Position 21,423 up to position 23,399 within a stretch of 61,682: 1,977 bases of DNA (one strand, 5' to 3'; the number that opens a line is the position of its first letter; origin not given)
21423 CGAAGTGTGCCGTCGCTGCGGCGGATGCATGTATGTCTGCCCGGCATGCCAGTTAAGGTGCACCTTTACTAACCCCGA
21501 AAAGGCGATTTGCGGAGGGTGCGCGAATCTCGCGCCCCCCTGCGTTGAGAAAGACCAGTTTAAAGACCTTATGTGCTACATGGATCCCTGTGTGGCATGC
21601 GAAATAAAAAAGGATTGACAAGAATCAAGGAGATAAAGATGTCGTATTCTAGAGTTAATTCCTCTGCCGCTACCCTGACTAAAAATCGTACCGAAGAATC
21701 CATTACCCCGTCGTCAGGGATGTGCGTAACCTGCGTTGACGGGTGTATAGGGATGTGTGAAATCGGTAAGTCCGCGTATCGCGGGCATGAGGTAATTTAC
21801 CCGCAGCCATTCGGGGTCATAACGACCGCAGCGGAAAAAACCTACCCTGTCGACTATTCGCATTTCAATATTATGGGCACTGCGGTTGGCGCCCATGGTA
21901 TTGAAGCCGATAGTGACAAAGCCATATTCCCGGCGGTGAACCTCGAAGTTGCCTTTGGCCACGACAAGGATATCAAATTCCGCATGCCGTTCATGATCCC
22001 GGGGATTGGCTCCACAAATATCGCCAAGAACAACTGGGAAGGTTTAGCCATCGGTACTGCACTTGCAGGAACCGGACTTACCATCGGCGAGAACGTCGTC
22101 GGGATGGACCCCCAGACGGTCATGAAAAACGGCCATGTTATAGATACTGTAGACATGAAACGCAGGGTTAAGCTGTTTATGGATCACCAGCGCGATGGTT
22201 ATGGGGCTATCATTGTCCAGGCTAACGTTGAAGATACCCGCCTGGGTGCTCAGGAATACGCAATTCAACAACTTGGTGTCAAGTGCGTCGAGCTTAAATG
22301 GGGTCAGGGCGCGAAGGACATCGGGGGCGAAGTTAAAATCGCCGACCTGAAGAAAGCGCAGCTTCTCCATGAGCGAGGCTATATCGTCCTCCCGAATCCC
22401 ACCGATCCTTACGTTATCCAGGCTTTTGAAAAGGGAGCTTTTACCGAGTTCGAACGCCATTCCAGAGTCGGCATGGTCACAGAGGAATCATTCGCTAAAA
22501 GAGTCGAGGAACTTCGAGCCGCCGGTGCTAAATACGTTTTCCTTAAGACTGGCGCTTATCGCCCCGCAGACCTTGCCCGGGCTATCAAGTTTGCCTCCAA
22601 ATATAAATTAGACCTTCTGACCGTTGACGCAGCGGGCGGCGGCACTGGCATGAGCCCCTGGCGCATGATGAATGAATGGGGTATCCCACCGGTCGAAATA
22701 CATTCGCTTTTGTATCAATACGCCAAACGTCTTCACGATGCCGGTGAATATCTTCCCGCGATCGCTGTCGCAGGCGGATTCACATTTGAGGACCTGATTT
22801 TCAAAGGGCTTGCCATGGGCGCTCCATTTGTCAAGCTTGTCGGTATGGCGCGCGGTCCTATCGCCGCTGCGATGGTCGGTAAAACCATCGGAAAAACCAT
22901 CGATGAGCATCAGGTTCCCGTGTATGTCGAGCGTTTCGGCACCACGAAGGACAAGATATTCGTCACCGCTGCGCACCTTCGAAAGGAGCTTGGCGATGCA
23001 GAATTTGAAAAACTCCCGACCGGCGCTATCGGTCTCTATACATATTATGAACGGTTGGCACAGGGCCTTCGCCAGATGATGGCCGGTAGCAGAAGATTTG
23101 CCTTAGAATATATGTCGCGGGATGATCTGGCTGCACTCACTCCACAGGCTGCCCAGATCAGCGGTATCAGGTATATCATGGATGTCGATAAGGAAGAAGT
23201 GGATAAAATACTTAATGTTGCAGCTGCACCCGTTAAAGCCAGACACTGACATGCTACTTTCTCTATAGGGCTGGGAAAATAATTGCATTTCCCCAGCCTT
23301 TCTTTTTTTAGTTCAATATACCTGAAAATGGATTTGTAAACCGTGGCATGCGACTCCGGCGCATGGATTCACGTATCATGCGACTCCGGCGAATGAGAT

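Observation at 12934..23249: Sigma54-controlled operon coupling a NuoE/NuoF (HydC/HydB-type) module and a GltD-type reductase to a glutamate-synthase-core FMN protein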

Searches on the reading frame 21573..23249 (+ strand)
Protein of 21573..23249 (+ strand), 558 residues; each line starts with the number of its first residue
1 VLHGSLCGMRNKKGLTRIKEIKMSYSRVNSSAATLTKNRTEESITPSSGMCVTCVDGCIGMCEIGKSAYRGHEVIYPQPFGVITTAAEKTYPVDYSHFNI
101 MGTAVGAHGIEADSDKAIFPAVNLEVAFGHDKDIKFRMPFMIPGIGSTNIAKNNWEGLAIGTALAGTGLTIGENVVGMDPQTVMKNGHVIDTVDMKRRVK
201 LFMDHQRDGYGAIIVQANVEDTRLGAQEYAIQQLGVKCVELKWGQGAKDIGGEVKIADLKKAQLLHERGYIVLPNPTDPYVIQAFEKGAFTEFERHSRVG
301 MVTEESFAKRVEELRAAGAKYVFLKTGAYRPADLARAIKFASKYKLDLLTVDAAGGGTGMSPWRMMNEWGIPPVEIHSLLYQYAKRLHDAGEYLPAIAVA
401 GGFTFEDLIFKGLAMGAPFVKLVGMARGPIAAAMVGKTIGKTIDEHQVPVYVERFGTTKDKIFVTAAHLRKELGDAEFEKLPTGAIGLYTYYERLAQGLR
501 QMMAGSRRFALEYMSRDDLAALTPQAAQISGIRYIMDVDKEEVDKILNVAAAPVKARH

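Call 3: search_protein_families(library=pfam, proteins=[window:21573-23249:+])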
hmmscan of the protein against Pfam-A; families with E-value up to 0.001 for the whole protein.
window:21573-23249:+ (558 aa): 1 family
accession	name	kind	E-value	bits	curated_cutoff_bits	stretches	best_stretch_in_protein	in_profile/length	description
PF01645.23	Glu_synthase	-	5.6e-13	49.2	20.4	1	301-422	185-303/369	Conserved region in glutamate synthase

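Call 5: search_protein_families(library=ncbifam, proteins=[window:21573-23249:+], max_evalue=0.01)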
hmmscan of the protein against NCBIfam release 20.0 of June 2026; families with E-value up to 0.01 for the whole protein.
window:21573-23249:+ (558 aa): 0 families

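Call 9: find_homologous_proteins(query=window:21639-23246:+)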
Query window:21639-23246:+ (536 aa): 8000 proteins with E <= 0.001 among 8000 candidates; the best 120 are listed.
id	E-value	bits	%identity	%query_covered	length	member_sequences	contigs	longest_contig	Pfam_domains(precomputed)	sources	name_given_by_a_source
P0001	0.0e+0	1217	100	100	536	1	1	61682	PF01645.24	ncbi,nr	ncbi:MAG: FMN-binding glutamate synthase family protein [bacterium]|nr:FMN-binding glutamate synthas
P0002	0.0e+0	1088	89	98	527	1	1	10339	PF01645.24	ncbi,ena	-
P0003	0.0e+0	1085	89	98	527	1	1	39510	PF01645.24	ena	-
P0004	0.0e+0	1084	89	98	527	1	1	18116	PF01645.24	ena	-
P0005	0.0e+0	1076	88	98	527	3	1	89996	PF01645.24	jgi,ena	-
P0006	0.0e+0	1065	87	98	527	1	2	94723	PF01645.24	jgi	-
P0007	0.0e+0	1064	86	98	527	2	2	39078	PF01645.24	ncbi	-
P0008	0.0e+0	1060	85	99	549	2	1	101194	PF01645.24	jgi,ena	-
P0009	0.0e+0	1047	86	98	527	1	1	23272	PF01645.24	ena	-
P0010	0.0e+0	1046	86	98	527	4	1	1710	PF01645.24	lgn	-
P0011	0.0e+0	1045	86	98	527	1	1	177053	PF01645.24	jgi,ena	-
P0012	0.0e+0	1043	84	98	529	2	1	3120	PF01645.24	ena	-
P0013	0.0e+0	1042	84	98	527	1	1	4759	PF01645.24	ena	-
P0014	0.0e+0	1041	85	98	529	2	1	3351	PF01645.24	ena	-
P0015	0.0e+0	1039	85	98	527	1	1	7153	PF01645.24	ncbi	ncbi:MAG: FMN-binding glutamate synthase family protein [bacterium]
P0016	0.0e+0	1039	85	98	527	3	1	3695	PF01645.24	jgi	jgi:glutamate synthase domain-containing protein 2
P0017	0.0e+0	1039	84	98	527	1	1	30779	PF01645.24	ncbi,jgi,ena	-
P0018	0.0e+0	1039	85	98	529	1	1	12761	PF01645.24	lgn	-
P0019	0.0e+0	1038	84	98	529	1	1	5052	PF01645.24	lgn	-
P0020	0.0e+0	1036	84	98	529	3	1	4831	PF01645.24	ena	-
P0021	0.0e+0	1036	84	98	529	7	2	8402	PF01645.24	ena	-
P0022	0.0e+0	1035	83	98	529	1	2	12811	PF01645.24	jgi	-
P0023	0.0e+0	1035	84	98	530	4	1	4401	PF01645.24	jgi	jgi:glutamate synthase domain-containing protein 2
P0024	0.0e+0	1035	83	98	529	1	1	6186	PF01645.24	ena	-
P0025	0.0e+0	1035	85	98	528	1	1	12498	PF01645.24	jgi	jgi:glutamate synthase domain-containing protein 2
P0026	0.0e+0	1035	85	98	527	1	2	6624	PF01645.24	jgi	jgi:glutamate synthase domain-containing protein 2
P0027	0.0e+0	1034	84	98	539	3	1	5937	PF01645.24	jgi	-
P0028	0.0e+0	1034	84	98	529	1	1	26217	PF01645.24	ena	-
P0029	0.0e+0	1034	84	98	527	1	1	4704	PF01645.24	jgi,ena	-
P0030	0.0e+0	1034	84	98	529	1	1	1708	PF01645.24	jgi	-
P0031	0.0e+0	1034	84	98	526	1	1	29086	PF01645.24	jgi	-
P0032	0.0e+0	1034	84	98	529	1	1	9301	PF01645.24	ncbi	-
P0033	0.0e+0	1033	85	98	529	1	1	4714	PF01645.24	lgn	-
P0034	0.0e+0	1033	84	98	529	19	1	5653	PF01645.24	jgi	-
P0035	0.0e+0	1033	84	98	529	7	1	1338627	PF01645.24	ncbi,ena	-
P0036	0.0e+0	1033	83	98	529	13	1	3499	PF01645.24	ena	-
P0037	0.0e+0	1033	84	98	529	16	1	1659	PF01645.24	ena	-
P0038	0.0e+0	1032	84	98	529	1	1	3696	PF01645.24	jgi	-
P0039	0.0e+0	1031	84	98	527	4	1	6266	PF01645.24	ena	-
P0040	0.0e+0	1031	85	98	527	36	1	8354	PF01645.24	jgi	jgi:glutamate synthase domain-containing protein 2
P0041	0.0e+0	1031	83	98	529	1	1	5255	PF01645.24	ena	-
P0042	0.0e+0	1031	83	98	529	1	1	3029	PF01645.24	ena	-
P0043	0.0e+0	1031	84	98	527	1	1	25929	PF01645.24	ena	-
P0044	0.0e+0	1030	85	98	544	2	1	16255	PF01645.24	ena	-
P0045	0.0e+0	1030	84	98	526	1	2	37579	PF01645.24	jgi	jgi:glutamate synthase domain-containing protein 2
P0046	0.0e+0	1030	83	98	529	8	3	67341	PF01645.24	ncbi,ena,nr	ncbi:MAG: FMN-binding glutamate synthase family protein [Phycisphaerae bacterium]|nr:FMN-binding glu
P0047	0.0e+0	1030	83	98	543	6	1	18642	PF01645.24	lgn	-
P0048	0.0e+0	1030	83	98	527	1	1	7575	PF01645.24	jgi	jgi:glutamate synthase domain-containing protein 2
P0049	0.0e+0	1030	84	98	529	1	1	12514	PF01645.24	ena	-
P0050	0.0e+0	1030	84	98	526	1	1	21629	PF01645.24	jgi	jgi:glutamate synthase domain-containing protein 2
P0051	0.0e+0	1029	84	98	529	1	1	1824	PF01645.24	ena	-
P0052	0.0e+0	1029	83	98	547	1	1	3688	PF01645.24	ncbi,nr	ncbi:MAG TPA: FMN-binding glutamate synthase family protein [Bacteroidetes bacterium]|nr:FMN-binding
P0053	0.0e+0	1029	83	98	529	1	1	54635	PF01645.24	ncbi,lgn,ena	-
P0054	0.0e+0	1029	83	98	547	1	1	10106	PF01645.24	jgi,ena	-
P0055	0.0e+0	1029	83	98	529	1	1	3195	PF01645.24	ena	-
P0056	0.0e+0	1029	83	98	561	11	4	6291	PF01645.24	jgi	jgi:glutamate synthase domain-containing protein 2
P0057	0.0e+0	1028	85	98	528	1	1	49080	PF01645.24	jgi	jgi:glutamate synthase domain-containing protein 2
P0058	0.0e+0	1028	84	98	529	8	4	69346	PF01645.24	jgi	-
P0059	0.0e+0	1028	83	98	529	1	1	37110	PF01645.24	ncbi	-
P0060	0.0e+0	1028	83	98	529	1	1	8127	PF01645.24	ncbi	-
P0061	0.0e+0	1028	84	98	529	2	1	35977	PF01645.24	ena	-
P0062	0.0e+0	1028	83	98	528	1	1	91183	PF01645.24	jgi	jgi:glutamate synthase domain-containing protein 2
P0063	0.0e+0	1028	88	93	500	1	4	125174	PF01645.24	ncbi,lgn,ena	-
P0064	0.0e+0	1028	83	98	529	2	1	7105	PF01645.24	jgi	-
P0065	0.0e+0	1028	83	98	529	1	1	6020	PF01645.24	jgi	-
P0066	0.0e+0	1028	83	98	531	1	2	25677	PF01645.24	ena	-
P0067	0.0e+0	1028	84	98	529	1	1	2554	PF01645.24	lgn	-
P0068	0.0e+0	1028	85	98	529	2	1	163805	PF01645.24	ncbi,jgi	jgi:glutamate synthase domain-containing protein 2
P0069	0.0e+0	1028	83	98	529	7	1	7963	PF01645.24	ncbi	-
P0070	0.0e+0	1027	82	98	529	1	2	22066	PF01645.24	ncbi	-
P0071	0.0e+0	1027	83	98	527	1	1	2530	PF01645.24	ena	-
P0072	0.0e+0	1027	83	98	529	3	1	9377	PF01645.24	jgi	-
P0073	0.0e+0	1027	83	98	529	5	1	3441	PF01645.24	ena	-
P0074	0.0e+0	1027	84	98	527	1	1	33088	PF01645.24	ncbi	-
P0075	0.0e+0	1027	84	98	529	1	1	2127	PF01645.24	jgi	jgi:glutamate synthase domain-containing protein 2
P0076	0.0e+0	1027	83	98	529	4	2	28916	PF01645.24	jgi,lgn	-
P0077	0.0e+0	1027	83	98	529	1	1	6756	PF01645.24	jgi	jgi:glutamate synthase domain-containing protein 2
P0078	0.0e+0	1026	83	98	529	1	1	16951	PF01645.24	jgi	-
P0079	0.0e+0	1026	83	98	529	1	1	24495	PF01645.24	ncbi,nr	ncbi:MAG: FMN-binding glutamate synthase family protein [Sedimentisphaerales bacterium]|nr:FMN-bindi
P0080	0.0e+0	1026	83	98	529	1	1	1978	PF01645.24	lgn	-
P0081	0.0e+0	1026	84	98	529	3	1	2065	PF01645.24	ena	-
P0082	0.0e+0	1026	83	98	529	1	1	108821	PF01645.24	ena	-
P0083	0.0e+0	1026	83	98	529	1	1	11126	PF01645.24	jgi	-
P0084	0.0e+0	1026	83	98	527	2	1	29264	PF01645.24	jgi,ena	-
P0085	0.0e+0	1026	83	98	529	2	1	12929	PF01645.24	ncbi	-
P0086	0.0e+0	1025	83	98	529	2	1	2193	PF01645.24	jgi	jgi:hypothetical protein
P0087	0.0e+0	1025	83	98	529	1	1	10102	PF01645.24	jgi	-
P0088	0.0e+0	1025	83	98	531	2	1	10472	PF01645.24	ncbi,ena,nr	ncbi:MAG: FMN-binding glutamate synthase family protein [Planctomycetes bacterium]|nr:FMN-binding gl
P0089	0.0e+0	1025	83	98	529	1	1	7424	PF01645.24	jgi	jgi:glutamate synthase domain-containing protein 2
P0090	0.0e+0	1025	83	98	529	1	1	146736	PF01645.24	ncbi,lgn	-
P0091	0.0e+0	1025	83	98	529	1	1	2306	PF01645.24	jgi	jgi:glutamate synthase domain-containing protein 2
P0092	0.0e+0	1025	83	98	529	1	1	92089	PF01645.24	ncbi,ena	-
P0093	0.0e+0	1025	83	98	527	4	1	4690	PF01645.24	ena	-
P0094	0.0e+0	1025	83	98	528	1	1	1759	PF01645.24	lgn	-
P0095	0.0e+0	1025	83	98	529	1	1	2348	PF01645.24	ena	-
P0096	0.0e+0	1025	83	98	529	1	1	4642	PF01645.24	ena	-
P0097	0.0e+0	1025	82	98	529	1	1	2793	PF01645.24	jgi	jgi:glutamate synthase domain-containing protein 2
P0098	0.0e+0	1025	83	98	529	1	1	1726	PF01645.24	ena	-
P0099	0.0e+0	1025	83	98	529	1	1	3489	PF01645.24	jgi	-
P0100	0.0e+0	1025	83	98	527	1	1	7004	PF01645.24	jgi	-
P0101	0.0e+0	1025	84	98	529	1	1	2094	PF01645.24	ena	-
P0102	0.0e+0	1025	83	98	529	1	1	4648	PF01645.24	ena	-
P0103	0.0e+0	1025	83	98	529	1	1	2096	PF01645.24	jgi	-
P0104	0.0e+0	1024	83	98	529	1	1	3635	PF01645.24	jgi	-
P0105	0.0e+0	1024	83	99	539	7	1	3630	PF01645.24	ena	-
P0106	0.0e+0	1024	82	98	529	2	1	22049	PF01645.24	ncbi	ncbi:MAG: FMN-binding glutamate synthase family protein [Planctomycetota bacterium]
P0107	0.0e+0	1024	82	98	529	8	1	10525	PF01645.24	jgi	-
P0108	0.0e+0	1024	83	98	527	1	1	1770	PF01645.24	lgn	-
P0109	0.0e+0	1024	83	98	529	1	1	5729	PF01645.24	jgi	-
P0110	0.0e+0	1024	82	98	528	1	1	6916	PF01645.24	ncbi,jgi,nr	ncbi:MAG: FMN-binding glutamate synthase family protein [Candidatus Zixiibacteriota bacterium]|nr:MA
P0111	0.0e+0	1024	83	98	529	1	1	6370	PF01645.24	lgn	-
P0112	0.0e+0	1024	84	98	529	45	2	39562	PF01645.24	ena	-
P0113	0.0e+0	1024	83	98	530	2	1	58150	PF01645.24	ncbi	ncbi:MAG: FMN-binding glutamate synthase family protein [bacterium]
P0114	0.0e+0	1024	83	98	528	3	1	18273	PF01645.24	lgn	-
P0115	0.0e+0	1024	83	98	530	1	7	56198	PF01645.24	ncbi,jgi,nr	ncbi:MAG: FMN-binding glutamate synthase family protein [Candidatus Eisenbacteria bacterium]|nr:FMN-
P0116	0.0e+0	1024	84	99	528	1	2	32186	PF01645.24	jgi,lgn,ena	-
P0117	0.0e+0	1024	84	98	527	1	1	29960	PF01645.24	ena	-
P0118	0.0e+0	1024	84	98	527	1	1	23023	PF01645.24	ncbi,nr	ncbi:MAG: FMN-binding glutamate synthase family protein [Phycisphaerae bacterium]|nr:FMN-binding glu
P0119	0.0e+0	1024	83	98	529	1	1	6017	PF01645.24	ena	-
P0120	0.0e+0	1023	83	98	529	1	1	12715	PF01645.24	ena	-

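Call 10: find_encoding_contigs(protein=P0035, flank=10000, max_places=3)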
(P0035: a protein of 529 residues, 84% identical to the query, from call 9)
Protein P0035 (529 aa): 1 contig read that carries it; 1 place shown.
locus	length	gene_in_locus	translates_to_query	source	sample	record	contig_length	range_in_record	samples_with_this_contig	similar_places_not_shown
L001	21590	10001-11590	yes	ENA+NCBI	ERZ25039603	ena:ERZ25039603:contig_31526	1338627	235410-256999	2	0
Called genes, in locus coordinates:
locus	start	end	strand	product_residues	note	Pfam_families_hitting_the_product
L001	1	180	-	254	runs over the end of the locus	PF00459:Inositol_P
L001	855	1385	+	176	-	-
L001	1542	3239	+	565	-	PF01590:GAF (faint), PF13185:GAF_2 (weak), PF00512:HisKA, PF02518:HATPase_c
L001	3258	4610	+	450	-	PF00072:Response_reg, PF00493:MCM (faint), PF00158:Sigma54_activat, PF01078:Mg_chelatase (faint), PF14532:Sigma54_activ_2, PF07728:AAA_5 (weak), PF25601:AAA_lid_14, PF02954:HTH_8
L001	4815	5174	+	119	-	-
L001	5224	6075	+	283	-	PF01257:2Fe-2S_thioredx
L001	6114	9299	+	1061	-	PF01512:Complex1_51K, PF10589:NADH_4Fe-4S, PF14691:Fer4_20, PF00890:FAD_binding_2 (weak), PF01266:DAO (weak), PF07992:Pyr_redox_2, PF13450:NAD_binding_8, PF13738:Pyr_redox_3 (weak), +3 more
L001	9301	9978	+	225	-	PF13510:Fer2_4, PF14697:Fer4_21 (weak)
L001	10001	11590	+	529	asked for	PF01645:Glu_synthase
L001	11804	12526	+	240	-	-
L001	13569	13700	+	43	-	-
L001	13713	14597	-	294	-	-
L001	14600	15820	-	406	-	-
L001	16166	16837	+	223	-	-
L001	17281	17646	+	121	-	PF00724:Oxidored_FMN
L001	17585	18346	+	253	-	PF00724:Oxidored_FMN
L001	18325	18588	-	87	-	-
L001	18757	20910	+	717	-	PF02012:BNR (faint), PF14870:PSII_BNR, PF18962:Por_Secre_tail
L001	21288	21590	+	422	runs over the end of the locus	-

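Call 11: find_encoding_contigs(protein=P0011, flank=10000, max_places=3)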
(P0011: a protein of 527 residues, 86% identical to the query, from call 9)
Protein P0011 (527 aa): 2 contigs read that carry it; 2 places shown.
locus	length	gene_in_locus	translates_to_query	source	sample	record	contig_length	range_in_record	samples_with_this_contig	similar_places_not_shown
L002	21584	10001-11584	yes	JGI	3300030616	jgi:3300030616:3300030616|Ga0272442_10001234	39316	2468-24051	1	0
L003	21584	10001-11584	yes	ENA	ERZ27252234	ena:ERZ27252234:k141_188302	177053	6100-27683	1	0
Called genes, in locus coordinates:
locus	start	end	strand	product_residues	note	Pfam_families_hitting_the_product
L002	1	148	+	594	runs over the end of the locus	PF01321:Creatinase_N, PF16189:Creatinase_N_2, PF00557:Peptidase_M24, PF16188:Peptidase_M24_C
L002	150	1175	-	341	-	PF01545:Cation_efflux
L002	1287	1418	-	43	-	-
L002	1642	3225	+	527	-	PF00512:HisKA, PF02518:HATPase_c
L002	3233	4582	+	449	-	PF00072:Response_reg, PF13245:AAA_19 (faint), PF00158:Sigma54_activat, PF14532:Sigma54_activ_2, PF07728:AAA_5 (weak), PF00004:AAA (faint), PF25601:AAA_lid_14, PF02954:HTH_8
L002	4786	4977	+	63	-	-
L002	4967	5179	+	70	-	-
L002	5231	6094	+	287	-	PF01257:2Fe-2S_thioredx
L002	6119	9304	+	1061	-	PF01512:Complex1_51K, PF10531:SLBB (weak), PF10589:NADH_4Fe-4S, PF14691:Fer4_20, PF00890:FAD_binding_2 (weak), PF07992:Pyr_redox_2, PF13450:NAD_binding_8, PF13738:Pyr_redox_3, +6 more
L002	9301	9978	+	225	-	PF13510:Fer2_4, PF12838:Fer4_7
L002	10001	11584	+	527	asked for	PF01645:Glu_synthase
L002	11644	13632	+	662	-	PF02743:dCache_1 (weak), PF00989:PAS, PF08448:PAS_4, PF13188:PAS_8 (weak), PF13426:PAS_9, PF08447:PAS_3 (faint), PF07730:HisKA_3, PF02518:HATPase_c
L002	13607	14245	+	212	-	PF00072:Response_reg, PF00196:GerE, PF08281:Sigma70_r4_2 (faint)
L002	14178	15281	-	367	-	PF04055:Radical_SAM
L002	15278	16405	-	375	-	PF00512:HisKA (weak), PF02518:HATPase_c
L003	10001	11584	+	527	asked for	PF01645:Glu_synthase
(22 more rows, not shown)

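Call 19: search_solved_structures(query=window:21639-23246:+, max_evalue=1, show_alignments=2)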
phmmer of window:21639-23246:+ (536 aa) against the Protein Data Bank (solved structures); distinct sequences matched with E-value up to 1: 1.
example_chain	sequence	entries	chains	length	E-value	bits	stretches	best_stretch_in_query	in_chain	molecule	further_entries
27hh_A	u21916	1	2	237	0.53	11.9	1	268-349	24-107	Orotidine 5'-phosphate decarboxylase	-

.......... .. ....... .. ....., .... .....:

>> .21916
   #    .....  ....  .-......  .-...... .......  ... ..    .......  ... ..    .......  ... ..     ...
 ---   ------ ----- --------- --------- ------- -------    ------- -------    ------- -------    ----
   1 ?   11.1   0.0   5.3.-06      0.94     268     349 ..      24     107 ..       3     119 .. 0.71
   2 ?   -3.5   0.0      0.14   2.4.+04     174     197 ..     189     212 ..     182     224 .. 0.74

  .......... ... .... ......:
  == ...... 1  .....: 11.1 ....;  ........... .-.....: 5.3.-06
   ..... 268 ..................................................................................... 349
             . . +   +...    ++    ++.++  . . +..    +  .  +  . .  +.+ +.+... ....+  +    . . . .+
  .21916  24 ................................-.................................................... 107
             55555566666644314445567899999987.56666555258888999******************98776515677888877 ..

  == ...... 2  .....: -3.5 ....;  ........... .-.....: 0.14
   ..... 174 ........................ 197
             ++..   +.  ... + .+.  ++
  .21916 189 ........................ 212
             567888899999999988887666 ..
